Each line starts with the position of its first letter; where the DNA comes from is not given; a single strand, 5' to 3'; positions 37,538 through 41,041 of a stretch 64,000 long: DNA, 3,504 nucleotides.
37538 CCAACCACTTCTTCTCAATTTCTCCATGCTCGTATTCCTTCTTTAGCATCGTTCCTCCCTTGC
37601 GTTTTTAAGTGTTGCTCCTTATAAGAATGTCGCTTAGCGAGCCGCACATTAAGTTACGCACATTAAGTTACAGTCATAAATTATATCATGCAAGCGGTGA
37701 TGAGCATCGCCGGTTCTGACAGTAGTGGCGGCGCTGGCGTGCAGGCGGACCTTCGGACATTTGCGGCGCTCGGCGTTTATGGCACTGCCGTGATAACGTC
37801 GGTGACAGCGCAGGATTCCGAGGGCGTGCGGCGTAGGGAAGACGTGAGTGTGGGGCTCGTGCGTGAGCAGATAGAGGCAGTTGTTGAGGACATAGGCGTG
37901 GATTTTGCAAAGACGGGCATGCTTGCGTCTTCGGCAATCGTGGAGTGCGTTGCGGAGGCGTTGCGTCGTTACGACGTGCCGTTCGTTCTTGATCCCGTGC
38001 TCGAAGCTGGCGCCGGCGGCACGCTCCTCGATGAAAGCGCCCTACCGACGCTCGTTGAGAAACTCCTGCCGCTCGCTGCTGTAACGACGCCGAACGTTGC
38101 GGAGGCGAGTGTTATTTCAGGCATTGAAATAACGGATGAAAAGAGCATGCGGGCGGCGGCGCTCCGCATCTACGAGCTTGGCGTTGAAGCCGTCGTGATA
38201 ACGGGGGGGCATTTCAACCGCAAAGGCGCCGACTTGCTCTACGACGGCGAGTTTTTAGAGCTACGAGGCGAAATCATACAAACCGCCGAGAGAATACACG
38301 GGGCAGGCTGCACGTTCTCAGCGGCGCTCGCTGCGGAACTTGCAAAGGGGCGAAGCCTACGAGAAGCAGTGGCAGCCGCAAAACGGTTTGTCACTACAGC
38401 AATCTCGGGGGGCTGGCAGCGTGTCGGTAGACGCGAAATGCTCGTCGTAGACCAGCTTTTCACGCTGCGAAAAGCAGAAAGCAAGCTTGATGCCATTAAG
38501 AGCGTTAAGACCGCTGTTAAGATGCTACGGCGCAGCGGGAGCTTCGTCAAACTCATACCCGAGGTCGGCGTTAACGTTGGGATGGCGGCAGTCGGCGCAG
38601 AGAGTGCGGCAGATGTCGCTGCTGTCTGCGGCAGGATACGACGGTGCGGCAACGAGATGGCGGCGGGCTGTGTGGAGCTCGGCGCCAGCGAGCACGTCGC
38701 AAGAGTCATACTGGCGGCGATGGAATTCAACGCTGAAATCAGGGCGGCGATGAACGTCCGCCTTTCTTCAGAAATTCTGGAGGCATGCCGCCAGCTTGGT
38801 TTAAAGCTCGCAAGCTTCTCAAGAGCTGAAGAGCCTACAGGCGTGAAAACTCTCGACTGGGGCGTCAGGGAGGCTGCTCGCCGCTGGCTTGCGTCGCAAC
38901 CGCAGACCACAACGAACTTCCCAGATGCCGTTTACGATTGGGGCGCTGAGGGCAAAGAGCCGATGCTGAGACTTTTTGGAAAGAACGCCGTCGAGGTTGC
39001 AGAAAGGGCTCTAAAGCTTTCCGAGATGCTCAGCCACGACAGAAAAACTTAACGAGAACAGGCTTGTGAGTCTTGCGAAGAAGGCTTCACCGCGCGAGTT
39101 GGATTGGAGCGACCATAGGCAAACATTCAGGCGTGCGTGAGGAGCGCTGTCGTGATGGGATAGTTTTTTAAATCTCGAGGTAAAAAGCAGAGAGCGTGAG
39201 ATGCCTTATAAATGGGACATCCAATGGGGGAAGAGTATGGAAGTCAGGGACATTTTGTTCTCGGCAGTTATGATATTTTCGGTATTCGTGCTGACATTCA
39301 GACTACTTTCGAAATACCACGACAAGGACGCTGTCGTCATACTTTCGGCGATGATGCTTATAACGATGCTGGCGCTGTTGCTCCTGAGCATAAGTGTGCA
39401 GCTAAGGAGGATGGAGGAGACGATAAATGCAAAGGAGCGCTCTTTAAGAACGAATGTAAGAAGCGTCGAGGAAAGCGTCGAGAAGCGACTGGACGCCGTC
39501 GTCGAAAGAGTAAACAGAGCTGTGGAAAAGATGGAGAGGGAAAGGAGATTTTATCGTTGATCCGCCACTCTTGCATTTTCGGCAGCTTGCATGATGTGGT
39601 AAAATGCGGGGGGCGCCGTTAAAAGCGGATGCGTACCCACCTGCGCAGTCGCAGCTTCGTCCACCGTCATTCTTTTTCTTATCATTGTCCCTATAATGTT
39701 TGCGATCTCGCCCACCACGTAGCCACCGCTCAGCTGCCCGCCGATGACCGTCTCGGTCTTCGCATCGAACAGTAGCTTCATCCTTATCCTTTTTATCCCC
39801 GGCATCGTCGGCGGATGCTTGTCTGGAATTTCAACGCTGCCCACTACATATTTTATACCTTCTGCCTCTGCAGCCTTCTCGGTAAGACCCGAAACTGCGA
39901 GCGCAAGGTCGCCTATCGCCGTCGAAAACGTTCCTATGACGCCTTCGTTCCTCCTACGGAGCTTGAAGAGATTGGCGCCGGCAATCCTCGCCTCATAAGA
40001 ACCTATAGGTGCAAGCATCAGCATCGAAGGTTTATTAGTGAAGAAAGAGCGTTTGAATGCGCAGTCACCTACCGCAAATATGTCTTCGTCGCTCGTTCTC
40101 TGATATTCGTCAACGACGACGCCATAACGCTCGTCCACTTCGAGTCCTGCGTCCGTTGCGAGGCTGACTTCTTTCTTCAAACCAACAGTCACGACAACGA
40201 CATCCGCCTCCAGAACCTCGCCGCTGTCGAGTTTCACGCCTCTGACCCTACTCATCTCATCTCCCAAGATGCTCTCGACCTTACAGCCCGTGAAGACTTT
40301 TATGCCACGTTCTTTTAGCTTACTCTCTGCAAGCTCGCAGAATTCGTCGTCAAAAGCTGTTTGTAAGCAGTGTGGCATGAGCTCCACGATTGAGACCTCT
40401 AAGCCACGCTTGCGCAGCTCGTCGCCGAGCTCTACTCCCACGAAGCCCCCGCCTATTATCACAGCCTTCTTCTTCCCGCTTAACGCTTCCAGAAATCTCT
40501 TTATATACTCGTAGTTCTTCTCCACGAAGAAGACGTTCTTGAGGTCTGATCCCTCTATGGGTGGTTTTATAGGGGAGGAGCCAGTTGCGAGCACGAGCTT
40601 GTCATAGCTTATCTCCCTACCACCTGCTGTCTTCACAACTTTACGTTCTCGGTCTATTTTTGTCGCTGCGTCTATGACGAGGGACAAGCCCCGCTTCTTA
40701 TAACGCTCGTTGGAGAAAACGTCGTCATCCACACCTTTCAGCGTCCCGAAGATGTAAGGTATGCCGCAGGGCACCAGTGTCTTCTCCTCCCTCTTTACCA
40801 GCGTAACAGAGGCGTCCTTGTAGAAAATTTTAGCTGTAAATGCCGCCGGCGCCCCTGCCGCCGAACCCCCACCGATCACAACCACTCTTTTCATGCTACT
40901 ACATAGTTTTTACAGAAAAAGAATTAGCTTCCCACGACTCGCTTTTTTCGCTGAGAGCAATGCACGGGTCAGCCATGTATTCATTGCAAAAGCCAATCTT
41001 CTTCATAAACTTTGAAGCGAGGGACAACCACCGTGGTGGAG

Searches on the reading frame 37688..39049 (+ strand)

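Call 64: search_protein_families(library=pfam, proteins=[window:37688-39049:+], max_evalue=0.00001)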
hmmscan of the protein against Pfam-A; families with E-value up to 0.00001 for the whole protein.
window:37688-39049:+ (454 aa): 3 families
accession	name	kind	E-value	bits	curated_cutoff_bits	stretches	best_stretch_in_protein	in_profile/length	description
PF08543.17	Phos_pyr_kin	-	1.8e-82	276.9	27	1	11-244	1-237/246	Phosphomethylpyrimidine kinase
PF10120.14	ThiN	-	1.7e-54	184.4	25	1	272-442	1-164/165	Thiamine-phosphate synthase ThiN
PF00294.29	PfkB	-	1.3e-11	44.8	25.8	1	120-233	174-284/302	pfkB family carbohydrate kinase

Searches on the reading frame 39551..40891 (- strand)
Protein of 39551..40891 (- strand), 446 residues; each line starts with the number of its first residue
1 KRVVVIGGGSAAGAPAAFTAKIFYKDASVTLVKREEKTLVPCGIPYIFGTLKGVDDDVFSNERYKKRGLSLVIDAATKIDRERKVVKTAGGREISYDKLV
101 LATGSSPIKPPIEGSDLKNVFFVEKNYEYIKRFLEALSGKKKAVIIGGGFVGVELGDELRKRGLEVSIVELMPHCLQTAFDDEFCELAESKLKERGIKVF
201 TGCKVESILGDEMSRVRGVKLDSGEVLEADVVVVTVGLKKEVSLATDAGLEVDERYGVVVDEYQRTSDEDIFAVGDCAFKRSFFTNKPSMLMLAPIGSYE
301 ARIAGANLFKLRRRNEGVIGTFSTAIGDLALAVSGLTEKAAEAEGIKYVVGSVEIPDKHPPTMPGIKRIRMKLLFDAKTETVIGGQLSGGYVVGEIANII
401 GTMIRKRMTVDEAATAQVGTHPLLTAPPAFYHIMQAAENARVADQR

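Call 64: search_protein_families(library=pfam, proteins=[window:39551-40891:-], max_evalue=0.00001)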
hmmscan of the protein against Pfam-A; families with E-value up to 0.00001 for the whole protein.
window:39551-40891:- (446 aa): 6 families
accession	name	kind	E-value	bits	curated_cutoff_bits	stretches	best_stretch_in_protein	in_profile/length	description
PF07992.20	Pyr_redox_2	-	1.2e-61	209.2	26.1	1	2-285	2-278/291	Pyridine nucleotide-disulphide oxidoreductase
PF00070.33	Pyr_redox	-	3.3e-21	76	22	1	142-222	1-80/82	Pyridine nucleotide-disulphide oxidoreductase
PF02852.28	Pyr_redox_dim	-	1.1e-14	54.9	25.3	1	324-425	4-103/110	Pyridine nucleotide-disulphide oxidoreductase, dimerisation domain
PF01266.30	DAO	-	2.8e-09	37.4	27.9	0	183-241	150-207/353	FAD dependent oxidoreductase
PF13738.12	Pyr_redox_3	-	4.5e-09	36.4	30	1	81-275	111-305/305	Pyridine nucleotide-disulphide oxidoreductase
PF03486.20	HI0933_like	-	2.8e-08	34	50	0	187-363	114-192/244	HI0933-like protein Rossmann domain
